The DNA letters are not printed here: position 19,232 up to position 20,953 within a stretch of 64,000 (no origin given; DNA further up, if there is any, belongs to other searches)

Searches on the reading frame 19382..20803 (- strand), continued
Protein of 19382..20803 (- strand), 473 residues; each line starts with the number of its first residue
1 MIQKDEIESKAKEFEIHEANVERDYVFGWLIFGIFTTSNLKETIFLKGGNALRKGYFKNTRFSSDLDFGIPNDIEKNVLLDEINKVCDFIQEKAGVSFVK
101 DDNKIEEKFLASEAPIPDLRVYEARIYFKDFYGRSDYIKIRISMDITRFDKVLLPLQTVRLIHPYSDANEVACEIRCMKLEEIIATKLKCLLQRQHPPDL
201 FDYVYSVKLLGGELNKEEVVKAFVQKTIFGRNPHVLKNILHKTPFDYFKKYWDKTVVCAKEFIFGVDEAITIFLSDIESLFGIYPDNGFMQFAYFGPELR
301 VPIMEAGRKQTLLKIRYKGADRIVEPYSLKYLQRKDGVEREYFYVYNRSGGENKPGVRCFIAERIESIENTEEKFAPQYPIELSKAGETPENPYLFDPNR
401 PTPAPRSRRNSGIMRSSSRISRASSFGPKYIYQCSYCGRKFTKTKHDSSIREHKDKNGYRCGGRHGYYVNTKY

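Call 15: search_protein_families(library=pfam, alignment_id=A1, max_evalue=0.01)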
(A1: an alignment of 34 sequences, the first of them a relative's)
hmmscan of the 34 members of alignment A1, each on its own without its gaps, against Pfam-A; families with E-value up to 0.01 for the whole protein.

A. member 1, L001:491-967:+ (158 aa): 0 families

B. families by the number of members that match (of 34 scanned): 26 families (the first 25 are shown)
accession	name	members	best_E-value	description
PF02592.20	Vut_1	2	2.6e-36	Putative vitamin uptake transporter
PF20619.3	DUF6804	2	1.8e-28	Family of unknown function (DUF6804)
PF06250.17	YhcG_C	1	1.2e-54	YhcG PDDEXK nuclease domain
PF01177.27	Asp_Glu_race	1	3.5e-39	Asp/Glu/Hydantoin racemase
PF09509.15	Hypoth_Ymh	1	1e-31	Protein of unknown function (Hypoth_ymh)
PF17761.7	DUF1016_N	1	1.4e-29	DUF1016 N-terminal domain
PF12705.13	PDDEXK_1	1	1.5e-28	PD-(D/E)XK nuclease superfamily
PF00899.27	ThiF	1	9.3e-28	ThiF family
PF04607.23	RelA_SpoT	1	1.8e-23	Region found in RelA / SpoT proteins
PF01381.28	HTH_3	1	8.3e-15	Helix-turn-helix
PF25164.1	CoiA_N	1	7.2e-12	Competence protein CoiA, N-terminal domain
PF02463.25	SMC_N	1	1e-08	RecF/RecN/SMC N terminal domain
PF12844.13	HTH_19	1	3.7e-08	Helix-turn-helix domain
PF13338.12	AbiEi_4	1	3.8e-06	Transcriptional regulator, AbiEi antitoxin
PF12696.13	TraG-D_C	1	6.3e-06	TraM recognition site of TraD and TraG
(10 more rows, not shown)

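Call 18: search_solved_structures(query=window:19385-20803:-, max_evalue=1, show_alignments=2)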
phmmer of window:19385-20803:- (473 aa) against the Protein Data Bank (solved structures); distinct sequences matched with E-value up to 1: 2.
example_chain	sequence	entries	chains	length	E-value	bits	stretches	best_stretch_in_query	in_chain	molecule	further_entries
3ln7_A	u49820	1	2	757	0.18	13.7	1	27-92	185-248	Glutathione biosynthesis bifunctional protein gshAB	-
6y56_A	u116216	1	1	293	0.3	12.9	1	43-74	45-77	Uncharacterized protein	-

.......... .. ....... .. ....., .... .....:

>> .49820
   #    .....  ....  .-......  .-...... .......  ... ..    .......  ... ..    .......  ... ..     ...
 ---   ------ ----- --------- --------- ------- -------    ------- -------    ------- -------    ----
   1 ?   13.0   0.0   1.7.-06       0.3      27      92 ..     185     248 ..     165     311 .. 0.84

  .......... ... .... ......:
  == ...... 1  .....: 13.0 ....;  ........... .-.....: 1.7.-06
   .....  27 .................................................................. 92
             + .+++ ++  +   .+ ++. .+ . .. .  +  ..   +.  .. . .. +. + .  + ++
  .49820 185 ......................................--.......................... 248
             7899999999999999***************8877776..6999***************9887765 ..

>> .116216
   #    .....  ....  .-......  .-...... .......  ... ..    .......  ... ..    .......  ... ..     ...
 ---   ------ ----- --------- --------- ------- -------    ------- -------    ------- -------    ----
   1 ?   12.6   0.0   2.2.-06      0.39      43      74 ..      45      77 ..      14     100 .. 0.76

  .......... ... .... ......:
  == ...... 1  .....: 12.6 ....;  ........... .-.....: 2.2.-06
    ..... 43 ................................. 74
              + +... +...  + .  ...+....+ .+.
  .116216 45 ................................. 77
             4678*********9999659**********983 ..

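Call 23: find_related_loci(query=window:19385-20803:-, collection=viral_contigs, flank=8000)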
Query window:19385-20803:- (473 aa) in viral_contigs; peptide patterns used: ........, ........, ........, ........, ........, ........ (x = any residue, [..] = any of these).
4 stretches matched a pattern, but none encodes a relative of the query by tblastn (E <= 1e-3).

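Call 30: predict_structure(alignment_id=A2)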
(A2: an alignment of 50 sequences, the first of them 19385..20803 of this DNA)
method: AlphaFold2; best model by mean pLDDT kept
length: 473 residues; sequences in the alignment: 50
mean_pLDDT: 77.3   pTM: 0.66
mean pLDDT of the five models: 77.3, 76.1, 75.7, 75.5, 73.3
residues with pLDDT >= 90: 71; 70-90: 303; 50-70: 57; < 50: 42
segments of 3 or more residues with pLDDT < 50: 110-117, 146-150, 397-424
pLDDT, mean of each block of 10 residues (from residue 1): 79 76 82 91 83 71 69 85 93 86 78 47 87 83 61 76 70 85 84 76 77 79 81 81 80 60 75 84 69 81 86 94 91 76 91 88 93 85 75 55 39 33 60 88 86 79 88 81
secondary structure, 60 per line:
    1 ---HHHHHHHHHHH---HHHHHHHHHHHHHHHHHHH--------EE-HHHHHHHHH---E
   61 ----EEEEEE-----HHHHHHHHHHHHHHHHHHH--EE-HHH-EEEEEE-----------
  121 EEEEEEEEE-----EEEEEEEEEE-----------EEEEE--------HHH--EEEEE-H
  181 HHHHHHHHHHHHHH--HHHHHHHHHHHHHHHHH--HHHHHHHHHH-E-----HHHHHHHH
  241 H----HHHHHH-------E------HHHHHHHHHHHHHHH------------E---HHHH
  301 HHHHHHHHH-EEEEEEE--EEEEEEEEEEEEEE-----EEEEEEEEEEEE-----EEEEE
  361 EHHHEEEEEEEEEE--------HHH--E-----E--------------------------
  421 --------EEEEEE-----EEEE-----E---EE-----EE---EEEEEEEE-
elements in order: H4-14 H18-36 H48-56 E65-70 H76-94 E104-109 E121-129 E135-144 E156-160 E174-178 H180-194 H197-213 H216-225 H233-241 H246-251 H266-280 H297-309 E311-317 E320-333 E339-350 E356-361 E365-374 E429-434 E440-443 E465-472

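Call 34: fold_search(model_id=the predicted structure, library=pdb)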
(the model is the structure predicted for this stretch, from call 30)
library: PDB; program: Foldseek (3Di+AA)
matches with E <= 10: 693; with E <= 0.001: 7
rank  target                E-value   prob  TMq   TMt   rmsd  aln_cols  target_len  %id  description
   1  6j7o                  1.3e-08  1.00  0.35  0.53   7.1       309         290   16  Crystal structure of toxin TglT (unusual type guanylyltransferase-like toxin, Rv1045) mutant E146Q from Mycobacterium tu (released 2020-05-13)
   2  6j7r                  2.1e-08  1.00  0.38  0.58   6.0       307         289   16  Crystal structure of toxin TglT (unusual type guanylyltransferase-like toxin, Rv1045) mutant S78A co-expressed with TakA (released 2020-05-13)
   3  6j7s                  5.5e-08  1.00  0.38  0.57   6.1       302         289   18  Crystal structure of toxin TglT (unusual type guanylyltransferase-like toxin, Rv1045) wild type protein from Mycobacteri (released 2020-05-13)
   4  7c46                  5.8e-08  1.00  0.38  0.58   5.5       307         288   17  Crystal Structure of Rv1045 toxin point variant K189A (released 2021-05-26)
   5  6j7q                  6.1e-08  1.00  0.36  0.54   7.0       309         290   15  Crystal structure of toxin TglT (unusual type guanylyltransferase-like toxin, Rv1045) mutant S78A from Mycobacterium tub (released 2020-05-13)
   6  6j7n                  1.2e-07  1.00  0.37  0.55   6.6       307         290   16  Crystal structure of toxin TglT (unusual type guanylyltransferase-like toxin, Rv1045) mutant D82A co-expressed with TakA (released 2020-05-13)
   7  6y56                  3.8e-07  1.00  0.33  0.50  10.5       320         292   14  MenT4, nucleotidyltransferase toxin Rv2826c from Mycobacterium tuberculosis H37Rv (released 2020-09-16)
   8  5d49_A                1.3e-02  0.85  0.14  0.18   8.1       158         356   14  Structural Basis for a New Templated Activity by Terminal Deoxynucleotidyl Transferase: Implications for V(D)J Recombi (released 2016-07-27)
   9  4i27_A                1.6e-02  0.84  0.14  0.17   7.9       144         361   13  Ternary complex of mouse TdT with ssDNA and incoming nucleotide (released 2013-07-24)
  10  4rwp_A                1.7e-02  0.23  0.15  0.18  17.4       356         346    8  Crystal structure of porcine OAS1 in complex with dsRNA (released 2015-05-20)
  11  4rwo_A                3.5e-02  0.20  0.13  0.17  15.4       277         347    9  Crystal structure of the porcine OAS1 L149R mutant in complex with dsRNA and ApCpp in the AMP donor position (released 2015-05-20)
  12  4i2j                  4.5e-02  0.82  0.16  0.20   7.0       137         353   17  Binary complex of mouse TdT with dCTP (released 2013-07-24)
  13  4atb_B                1.4e-01  0.15  0.16  0.21  14.2       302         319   10  Crystal structure of the NF90-NF45 dimerisation domain complex with CTP (released 2012-08-01)
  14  4rwn_A                1.6e-01  0.13  0.15  0.18  18.0       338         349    8  Crystal structure of the pre-reactive state of porcine OAS1 (released 2015-05-20)
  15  6s5y_H                1.7e-01  0.13  0.06  0.16  19.7       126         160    6  Structure of tandemly arrayed consecutive Rib domains (Rib2R) from Group B Streptococcal species Streptococcus agalact (released 2019-12-11)
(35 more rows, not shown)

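Call 64: search_protein_families(library=phrogs, proteins=[window:19385-20803:-], max_evalue=0.01)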
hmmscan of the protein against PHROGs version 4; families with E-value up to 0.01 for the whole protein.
window:19385-20803:- (473 aa): 1 family
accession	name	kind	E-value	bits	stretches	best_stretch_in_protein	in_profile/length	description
phrog_19731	-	unknown function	0.00083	19.8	1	11-74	20-80/314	-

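Call 73: search_protein_families(library=padloc, alignment_id=A6, max_evalue=0.00001)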
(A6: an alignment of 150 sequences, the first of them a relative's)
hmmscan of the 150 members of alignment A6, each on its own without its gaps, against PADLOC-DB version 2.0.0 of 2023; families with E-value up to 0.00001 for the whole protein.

A. member 1, L002:327-1049:+ (240 aa): 0 families

B. families by the number of members that match (of 150 scanned): 248 families (the first 25 are shown)
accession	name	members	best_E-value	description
PDLC04134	mad2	4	1.5e-24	mads_2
PDLC04140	mad8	4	1.6e-22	mads_8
PDLC04806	PDC-S02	2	4.2e-28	-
PDLC03279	MTase_II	2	4.9e-24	Type II methyltransferase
PDLC02208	Ppl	2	5.4e-19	-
PDLC04819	PDC-S02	2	1.7e-14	-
PDLC02926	HTH_VI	2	1.8e-14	-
PDLC02372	Nhi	2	1.5e-13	-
PDLC04105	HerA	2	8.6e-12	-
PDLC03663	mREase_IV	2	9.6e-11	Type IV methyl-directed restriction enzyme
PDLC04103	HerA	2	1.4e-10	-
PDLC04815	PDC-S02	2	1.1e-07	-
PDLC04678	PDC-M49A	2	1.5e-07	-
PDLC04164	AriA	2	4.9e-07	-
PDLC04807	PDC-S02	1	9e-128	-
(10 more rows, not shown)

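Call 74: search_protein_families(library=pfam, alignment_id=A6, max_evalue=0.0001)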
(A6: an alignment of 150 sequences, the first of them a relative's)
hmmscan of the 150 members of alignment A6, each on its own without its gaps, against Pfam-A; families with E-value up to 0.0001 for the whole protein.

A. member 1, L002:327-1049:+ (240 aa): 1 family
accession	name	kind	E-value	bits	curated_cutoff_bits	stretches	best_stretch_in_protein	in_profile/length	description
PF02592.20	Vut_1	-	5.4e-36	124.7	27.2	1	53-212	2-151/152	Putative vitamin uptake transporter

B. families by the number of members that match (of 150 scanned): 157 families (the first 25 are shown)
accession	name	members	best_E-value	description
PF13847.12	Methyltransf_31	3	5.4e-41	Methyltransferase domain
PF00589.27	Phage_integrase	3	1e-39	Phage integrase family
PF00239.26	Resolvase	3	2.5e-38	Resolvase, N terminal domain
PF00717.28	Peptidase_S24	3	1.2e-28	Peptidase S24-like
PF13649.12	Methyltransf_25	3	3e-23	Methyltransferase domain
PF08241.18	Methyltransf_11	3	9.6e-23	Methyltransferase domain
PF07508.19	Recombinase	3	7.4e-15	Recombinase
PF08242.18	Methyltransf_12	3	1.6e-14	Methyltransferase domain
PF13489.12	Methyltransf_23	3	4.2e-12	Methyltransferase domain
PF01935.23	DUF87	3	2.1e-11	Helicase HerA, central domain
PF05175.20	MTS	3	4.1e-09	Methyltransferase small domain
PF13401.12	AAA_22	3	4.7e-09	AAA domain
PF04851.21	ResIII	3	4.6e-07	Type III restriction enzyme, res subunit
PF04002.20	RadC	2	6e-38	RadC-like JAB domain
PF04471.18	Mrr_cat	2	7.5e-30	Restriction endonuclease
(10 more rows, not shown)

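Call 81: search_dna_similar(query=window:19385-20803:-, collection=plasmids, mode=protein, max_rows=15)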
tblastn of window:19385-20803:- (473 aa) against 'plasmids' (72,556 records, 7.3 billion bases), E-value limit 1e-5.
Records with a match: 35; places in all: 37; records where one place covers at least 80% of the query: 7.
Best place of each record, by identity: <60% 35.
By first word of the organism name: Halobacterium 9; Rhizobium 4; Sphingomonas 3; Natrinema 3; Sphingobium 3; Rhizorhabdus 2; Sinorhizobium 1; Streptomyces 1; Candidatus 1; Salinigranum 1; and 7 more.
By predicted mobility (MOB-suite, as given by PLSDB): non-mobilizable 24; conjugative 11.
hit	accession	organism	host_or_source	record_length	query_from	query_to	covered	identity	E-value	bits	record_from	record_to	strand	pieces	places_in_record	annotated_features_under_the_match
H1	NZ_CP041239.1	Sinorhizobium mexicanum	Acaciella angustissima,cell culture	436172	1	469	99%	40.3%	2e-106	354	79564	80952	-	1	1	nucleotidyl transferase AbiEii/AbiGii toxin family protein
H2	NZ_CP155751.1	Sphingomonas parapaucimobilis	Chinese cabbage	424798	1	469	99%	38.2%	1e-101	340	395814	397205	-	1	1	nucleotidyl transferase AbiEii/AbiGii toxin family protein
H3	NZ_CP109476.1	Streptomyces sp. NBC_01455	-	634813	1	388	82%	40.6%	1e-95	323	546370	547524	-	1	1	nucleotidyl transferase AbiEii/AbiGii toxin family protein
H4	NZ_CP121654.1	Rhizobium sp. CB3171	Calliandra calothyrsus,cell culture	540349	1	473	100%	27.2%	2e-38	156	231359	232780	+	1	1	nucleotidyl transferase AbiEii/AbiGii toxin family protein | type IV toxin-antitoxin system AbiEi family antitoxin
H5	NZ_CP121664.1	Rhizobium sp. CB3090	Gliricidia sp.,cell culture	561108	1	473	100%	27.0%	5e-38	155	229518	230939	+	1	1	nucleotidyl transferase AbiEii/AbiGii toxin family protein | type IV toxin-antitoxin system AbiEi family antitoxin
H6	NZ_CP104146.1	Rhizobium sullae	Sulla coronaria,cell culture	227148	1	473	100%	27.0%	5e-43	170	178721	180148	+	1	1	nucleotidyl transferase AbiEii/AbiGii toxin family protein | hypothetical protein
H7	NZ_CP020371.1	Candidatus Thiodictyon syntrophicum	meromictic lake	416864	1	473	100%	25.2%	3e-36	150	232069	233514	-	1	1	nucleotidyl transferase AbiEii/AbiGii toxin family protein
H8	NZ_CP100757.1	Natrinema gelatinilyticum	marine sediment,sediment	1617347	1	256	54%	25.8%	5e-10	70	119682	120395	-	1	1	record has no annotation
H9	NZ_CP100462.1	Salinigranum marinum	cell culture,Saline soil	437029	1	256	54%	25.7%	4e-14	83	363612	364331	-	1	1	nucleotidyl transferase AbiEii/AbiGii toxin family protein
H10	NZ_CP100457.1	Halomarina sp. BND7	cell culture,sediment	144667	1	226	48%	28.9%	9e-14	82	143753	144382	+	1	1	nucleotidyl transferase AbiEii/AbiGii toxin family protein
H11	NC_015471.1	Thermococcus barophilus MP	-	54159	5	208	43%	31.6%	9e-22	106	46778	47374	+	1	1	nucleotidyl transferase AbiEii/AbiGii toxin family protein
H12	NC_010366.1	Halobacterium salinarum NRC-34001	-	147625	1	226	48%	28.2%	3e-15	86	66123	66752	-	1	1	nucleotidyl transferase AbiEii/AbiGii toxin family protein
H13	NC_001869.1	Halobacterium salinarum NRC-34001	-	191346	1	226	48%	28.2%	3e-15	86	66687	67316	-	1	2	nucleotidyl transferase AbiEii/AbiGii toxin family protein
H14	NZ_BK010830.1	Halobacterium salinarum NRC-34001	-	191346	1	226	48%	28.2%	3e-15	86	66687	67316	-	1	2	nucleotidyl transferase AbiEii/AbiGii toxin family protein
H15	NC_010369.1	Halobacterium salinarum NRC-34001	-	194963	1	226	48%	28.2%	3e-15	86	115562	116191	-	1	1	nucleotidyl transferase AbiEii/AbiGii toxin family protein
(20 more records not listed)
